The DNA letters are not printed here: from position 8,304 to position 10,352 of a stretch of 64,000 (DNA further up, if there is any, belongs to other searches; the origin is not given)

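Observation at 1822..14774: Apparently undescribed catabolic operon: Liv-type ABC, PrpF/Mii isomerase, GntR, ThDP enzyme, ALDH, cupin, TcuA-like dehydrogenase, MFS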

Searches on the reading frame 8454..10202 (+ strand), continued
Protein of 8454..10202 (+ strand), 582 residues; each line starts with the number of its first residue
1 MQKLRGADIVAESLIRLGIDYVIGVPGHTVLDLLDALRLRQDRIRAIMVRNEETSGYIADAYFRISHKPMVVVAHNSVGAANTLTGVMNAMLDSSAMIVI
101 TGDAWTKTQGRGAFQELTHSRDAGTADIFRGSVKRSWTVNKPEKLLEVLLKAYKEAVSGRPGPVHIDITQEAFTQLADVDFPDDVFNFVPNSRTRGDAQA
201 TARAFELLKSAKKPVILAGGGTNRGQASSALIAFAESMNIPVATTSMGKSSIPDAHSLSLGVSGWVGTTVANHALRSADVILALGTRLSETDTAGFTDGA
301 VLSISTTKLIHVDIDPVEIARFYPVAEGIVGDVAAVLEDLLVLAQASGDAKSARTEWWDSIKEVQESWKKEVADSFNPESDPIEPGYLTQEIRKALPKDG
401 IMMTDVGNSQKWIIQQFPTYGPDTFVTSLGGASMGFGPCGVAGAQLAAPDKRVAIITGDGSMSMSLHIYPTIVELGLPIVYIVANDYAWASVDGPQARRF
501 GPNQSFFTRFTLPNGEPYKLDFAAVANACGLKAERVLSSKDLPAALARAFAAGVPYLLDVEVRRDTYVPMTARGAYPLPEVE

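Call 31: search_protein_families(library=ncbifam, proteins=[L014:13213-14100:+, L015:8983-9936:+, L015:393-1355:+, L015:8571-8978:+, L015:13401-14015:+, L015:11959-13398:+, L015:16833-18362:+, L013:14974-16407:+], max_evalue=1e-10)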
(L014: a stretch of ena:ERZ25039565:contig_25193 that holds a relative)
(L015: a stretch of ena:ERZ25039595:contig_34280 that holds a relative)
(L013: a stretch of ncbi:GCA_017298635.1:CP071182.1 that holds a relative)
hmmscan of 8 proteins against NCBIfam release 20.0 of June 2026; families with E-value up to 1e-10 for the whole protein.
L014:13213-14100:+ (295 aa): 7 families
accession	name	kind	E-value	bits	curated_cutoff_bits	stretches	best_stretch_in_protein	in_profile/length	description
TIGR02317.1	prpB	equivalog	3.2e-87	292.3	354.4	1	6-282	2-277/285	methylisocitrate lyase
NF008455.0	PRK11320.1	equivalog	1.7e-78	263.9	353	1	2-282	4-284/295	methylisocitrate lyase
TIGR02319.1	CPEP_Pphonmut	equivalog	1.9e-69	234.1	420.05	1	8-265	7-264/294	carboxyvinyl-carboxyphosphonate phosphorylmutase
TIGR02321.1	Pphn_pyruv_hyd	equivalog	1.3e-39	136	374.4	1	20-262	18-263/290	phosphonopyruvate hydrolase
TIGR02320.1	PEP_mutase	equivalog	9.9e-39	133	319.55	1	9-269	1-274/284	phosphoenolpyruvate mutase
TIGR01346.1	isocit_lyase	equivalog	2.2e-16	59.4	275.9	1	79-174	151-249/527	isocitrate lyase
NF011645.0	PRK15063.1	equivalog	4.7e-15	55.4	562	1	78-171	147-243/430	isocitrate lyase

L015:8983-9936:+ (317 aa): 8 families
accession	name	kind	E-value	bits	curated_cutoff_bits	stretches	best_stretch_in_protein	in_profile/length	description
TIGR02317.1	prpB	equivalog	3.1e-85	285.8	354.4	1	15-296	3-283/285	methylisocitrate lyase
NF008455.0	PRK11320.1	equivalog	8.1e-78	261.6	353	1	12-294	6-289/295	methylisocitrate lyase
TIGR02319.1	CPEP_Pphonmut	equivalog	3.1e-66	223.6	420.05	1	17-267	8-258/294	carboxyvinyl-carboxyphosphonate phosphorylmutase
TIGR02321.1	Pphn_pyruv_hyd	equivalog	2e-35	122.3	374.4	1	17-272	7-265/290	phosphonopyruvate hydrolase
TIGR02320.1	PEP_mutase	equivalog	9e-33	113.5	319.55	1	18-275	2-272/284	phosphoenolpyruvate mutase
TIGR01346.1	isocit_lyase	equivalog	1.7e-19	69.7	275.9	1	81-183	146-251/527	isocitrate lyase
NF011645.0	PRK15063.1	equivalog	2.1e-17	63.1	562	1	85-176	146-240/430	isocitrate lyase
NF005074.0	PRK06498.1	equivalog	2.1e-11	43.1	446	1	84-169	176-265/531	isocitrate lyase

L015:393-1355:+ (320 aa): 5 families
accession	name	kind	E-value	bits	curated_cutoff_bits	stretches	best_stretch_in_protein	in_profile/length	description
TIGR02317.1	prpB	equivalog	3.8e-50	170.7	354.4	1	16-288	3-273/285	methylisocitrate lyase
NF008455.0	PRK11320.1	equivalog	6.5e-41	140.5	353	1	14-286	7-278/295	methylisocitrate lyase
TIGR02320.1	PEP_mutase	equivalog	2.5e-37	128.4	319.55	1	19-281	2-276/284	phosphoenolpyruvate mutase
TIGR02319.1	CPEP_Pphonmut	equivalog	5.4e-37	127.6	420.05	1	17-296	7-288/294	carboxyvinyl-carboxyphosphonate phosphorylmutase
TIGR02321.1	Pphn_pyruv_hyd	equivalog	8.5e-34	117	374.4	1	39-298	28-289/290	phosphonopyruvate hydrolase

L015:8571-8978:+ (135 aa): 0 families

L015:13401-14015:+ (204 aa): 0 families

L015:11959-13398:+ (479 aa): 20 families
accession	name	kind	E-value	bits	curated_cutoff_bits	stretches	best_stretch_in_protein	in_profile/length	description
NF009478.0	PRK12844.1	equivalog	8.7e-84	281.8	789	1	22-477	92-552/559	3-ketosteroid-delta-1-dehydrogenase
NF009477.0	PRK12843.1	equivalog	8.7e-74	249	758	1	132-475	219-570/578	FAD-dependent oxidoreductase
NF004789.0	PRK06134.1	subfamily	2.4e-73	247.7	747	1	134-477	217-571/581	FAD-dependent oxidoreductase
NF005882.1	PRK07843.1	equivalog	7.3e-73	245.8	788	1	3-472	63-546/547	3-oxosteroid 1-dehydrogenase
NF053676.1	4oxCHCAChcC1Cy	equivalog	6.5e-71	239.3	1000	1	2-472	62-525/528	4-oxocyclohexanecarboxylate 2-dehydrogenase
NF009473.0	PRK12835.1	subfamily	7e-67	226.2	837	1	4-474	74-567/585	FAD-binding protein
NF053677.1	Desat2ChcC2Cyan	equivalog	1.6e-63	214.9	900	1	121-473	190-551/558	4-oxocyclohex-2-ene-1-carboxylate 5-dehydrogenase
NF009479.0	PRK12845.1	equivalog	1.4e-61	208.6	793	1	122-473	207-563/566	3-ketosteroid-delta-1-dehydrogenase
NF009476.0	PRK12839.1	equivalog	1e-59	202.2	940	1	9-477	76-568/572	FAD-dependent oxidoreductase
NF009474.0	PRK12837.1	equivalog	5.1e-42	144.4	675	1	127-473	166-508/513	FAD-binding protein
NF006130.0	PRK08274.1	equivalog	4.8e-34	118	369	1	123-473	130-458/467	FAD-dependent tricarballylate dehydrogenase TcuA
TIGR01813.1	flavo_cyto_c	subfamily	1e-33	116.8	285.45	1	130-470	126-443/444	flavocytochrome c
NF005511.0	PRK07121.1-4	equivalog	1.8e-32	112.5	466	1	180-473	264-539/553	FAD-binding protein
NF005510.0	PRK07121.1-3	subfamily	6.2e-29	101.1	481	1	141-475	187-488/492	FAD-binding protein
NF005512.0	PRK07121.1-5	subfamily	1.3e-28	99.8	812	1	132-473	175-486/489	FAD-binding protein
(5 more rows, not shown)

L015:16833-18362:+ (509 aa): 25 families
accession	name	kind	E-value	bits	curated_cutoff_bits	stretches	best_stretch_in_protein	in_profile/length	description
NF006130.0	PRK08274.1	equivalog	4.1e-172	573.2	369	1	7-494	6-462/467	FAD-dependent tricarballylate dehydrogenase TcuA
TIGR02485.1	CobZ_N-term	equivalog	1.5e-77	261.2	372.55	1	8-494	3-435/437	FAD-dependent tricarballylate dehydrogenase TcuA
TIGR01813.1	flavo_cyto_c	subfamily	1.3e-54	185.7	285.45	1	8-487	1-443/444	flavocytochrome c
NF005510.0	PRK07121.1-3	subfamily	7.7e-45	153.6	481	1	151-493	174-489/492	FAD-binding protein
NF004789.0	PRK06134.1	subfamily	7.1e-40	137.1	747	1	154-495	214-572/581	FAD-dependent oxidoreductase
NF009478.0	PRK12844.1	equivalog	2.6e-38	131.6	789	1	156-493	209-551/559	3-ketosteroid-delta-1-dehydrogenase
NF053717.1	VnlPnlRedVprA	equivalog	5.6e-37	127.7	600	1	6-473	6-462/481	vinyl phenol reductase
NF009479.0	PRK12845.1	equivalog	2.9e-36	125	793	1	152-491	214-564/566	3-ketosteroid-delta-1-dehydrogenase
NF005882.1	PRK07843.1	equivalog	5.4e-36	124.1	788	1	154-487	199-544/547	3-oxosteroid 1-dehydrogenase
NF005064.0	PRK06481.1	equivalog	4.5e-35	121.3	542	1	8-490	63-499/506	flavocytochrome c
NF005511.0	PRK07121.1-4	equivalog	4.8e-35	121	466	1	291-495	336-544/553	FAD-binding protein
NF009473.0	PRK12835.1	subfamily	1.6e-34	119.3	837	1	156-341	212-393/585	FAD-binding protein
NF009477.0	PRK12843.1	equivalog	8.1e-34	117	758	1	156-488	220-566/578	FAD-dependent oxidoreductase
NF009476.0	PRK12839.1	equivalog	1.9e-31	108.8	940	1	156-492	213-566/572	FAD-dependent oxidoreductase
NF053677.1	Desat2ChcC2Cyan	equivalog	5e-30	104.4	900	1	156-489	202-550/558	4-oxocyclohex-2-ene-1-carboxylate 5-dehydrogenase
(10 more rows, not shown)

L013:14974-16407:+ (477 aa): 44 families (the best 25 are shown)
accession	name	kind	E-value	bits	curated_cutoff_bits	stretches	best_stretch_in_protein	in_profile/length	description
NF040648.1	lactal_redase_Meth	equivalog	1.8e-154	515.2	650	1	9-474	1-463/463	lactaldehyde dehydrogenase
TIGR03250.1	PhnAcAld_DH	equivalog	5.7e-122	407.7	635.65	1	9-471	6-468/472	phosphonoacetaldehyde dehydrogenase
NF047626.1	SulfactDhSafD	equivalog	1e-120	403.9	700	1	21-471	2-452/454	sulfoacetaldehyde dehydrogenase SafD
TIGR01804.1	BADH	equivalog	2e-117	392.5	668.6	1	10-468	1-466/467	betaine-aldehyde dehydrogenase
TIGR01780.1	SSADH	subfamily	2.4e-117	392.6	646.35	1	24-468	1-447/448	succinate-semialdehyde dehydrogenase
TIGR02299.1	HpaE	equivalog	8.4e-115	384.1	638.35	1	9-474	3-477/488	5-carboxymethyl-2-hydroxymuconate semialdehyde dehydrogenase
NF010000.0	PRK13473.1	subfamily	4.3e-110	368.6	615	1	9-472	5-471/475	aminobutyraldehyde dehydrogenase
NF009725.0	PRK13252.1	equivalog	8.9e-110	367.4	593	1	6-475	6-481/488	betaine-aldehyde dehydrogenase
NF045735.1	PaDhStyDPseudo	equivalog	2.7e-107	359.4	850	1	8-472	4-480/483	phenylacetaldehyde dehydrogenase StyD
TIGR03216.1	OH_muco_semi_DH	equivalog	3.1e-105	352.6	693.25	1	10-472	4-478/481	2-hydroxymuconic semialdehyde dehydrogenase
NF006916.0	PRK09407.1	equivalog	4.4e-104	349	521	1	22-470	36-489/526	succinic semialdehyde dehydrogenase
NF045736.1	PaDhStyDRhodo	equivalog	1.6e-101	340.2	800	1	8-473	4-477/479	phenylacetaldehyde dehydrogenase StyD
NF040869.1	G3PDH_Arch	equivalog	4.5e-101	339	780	1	6-476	19-494/502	NADP-dependent glyceraldehyde-3-phosphate dehydrogenase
NF008415.0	PRK11241.1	equivalog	3.1e-100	336.1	828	1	8-473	12-480/482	NADP-dependent succinate-semialdehyde dehydrogenase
NF042993.1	AlphKGSA_gudD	equivalog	9.2e-98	328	770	1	6-471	3-478/481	alpha-ketoglutaric semialdehyde dehydrogenase GucD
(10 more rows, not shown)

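Call 33: find_related_loci(query=A1, collection=metagenome_contigs, flank=10000)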
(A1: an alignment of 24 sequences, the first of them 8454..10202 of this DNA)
Query A1 (582 aa) in metagenome_contigs; peptide patterns used: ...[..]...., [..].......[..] (x = any residue, [..] = any of these).
600 stretches matched a pattern (row limit reached: there are more); 519 encode a relative of the query (tblastn E <= 1e-3); the best 80 are kept; 80 distinct loci.
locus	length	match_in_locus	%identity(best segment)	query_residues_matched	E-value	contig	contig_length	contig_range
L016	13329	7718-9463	93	1-582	0e+0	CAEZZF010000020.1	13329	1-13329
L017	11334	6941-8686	81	1-582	0e+0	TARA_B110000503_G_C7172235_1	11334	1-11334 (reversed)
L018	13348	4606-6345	69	1-579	0e+0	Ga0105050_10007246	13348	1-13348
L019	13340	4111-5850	41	1-579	4e-126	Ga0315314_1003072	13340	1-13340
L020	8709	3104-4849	37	1-580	5e-122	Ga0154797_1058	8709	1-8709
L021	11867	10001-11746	39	1-577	9e-119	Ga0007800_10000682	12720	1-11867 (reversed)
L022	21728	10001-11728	41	1-577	9e-117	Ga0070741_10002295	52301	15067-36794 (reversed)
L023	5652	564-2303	39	3-577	7e-115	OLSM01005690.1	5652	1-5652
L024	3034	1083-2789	35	4-574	8e-117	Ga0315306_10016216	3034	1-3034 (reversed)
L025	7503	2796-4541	36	1-581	1e-112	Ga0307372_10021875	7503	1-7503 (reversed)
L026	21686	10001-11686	36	1-562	1e-111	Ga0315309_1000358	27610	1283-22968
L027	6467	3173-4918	37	2-582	8e-112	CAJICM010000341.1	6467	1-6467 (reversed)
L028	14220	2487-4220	35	1-579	3e-111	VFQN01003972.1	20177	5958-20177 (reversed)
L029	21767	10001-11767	35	1-580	2e-110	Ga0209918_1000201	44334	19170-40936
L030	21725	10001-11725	37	3-579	3e-110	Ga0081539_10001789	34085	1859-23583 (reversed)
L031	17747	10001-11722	36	6-579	2e-109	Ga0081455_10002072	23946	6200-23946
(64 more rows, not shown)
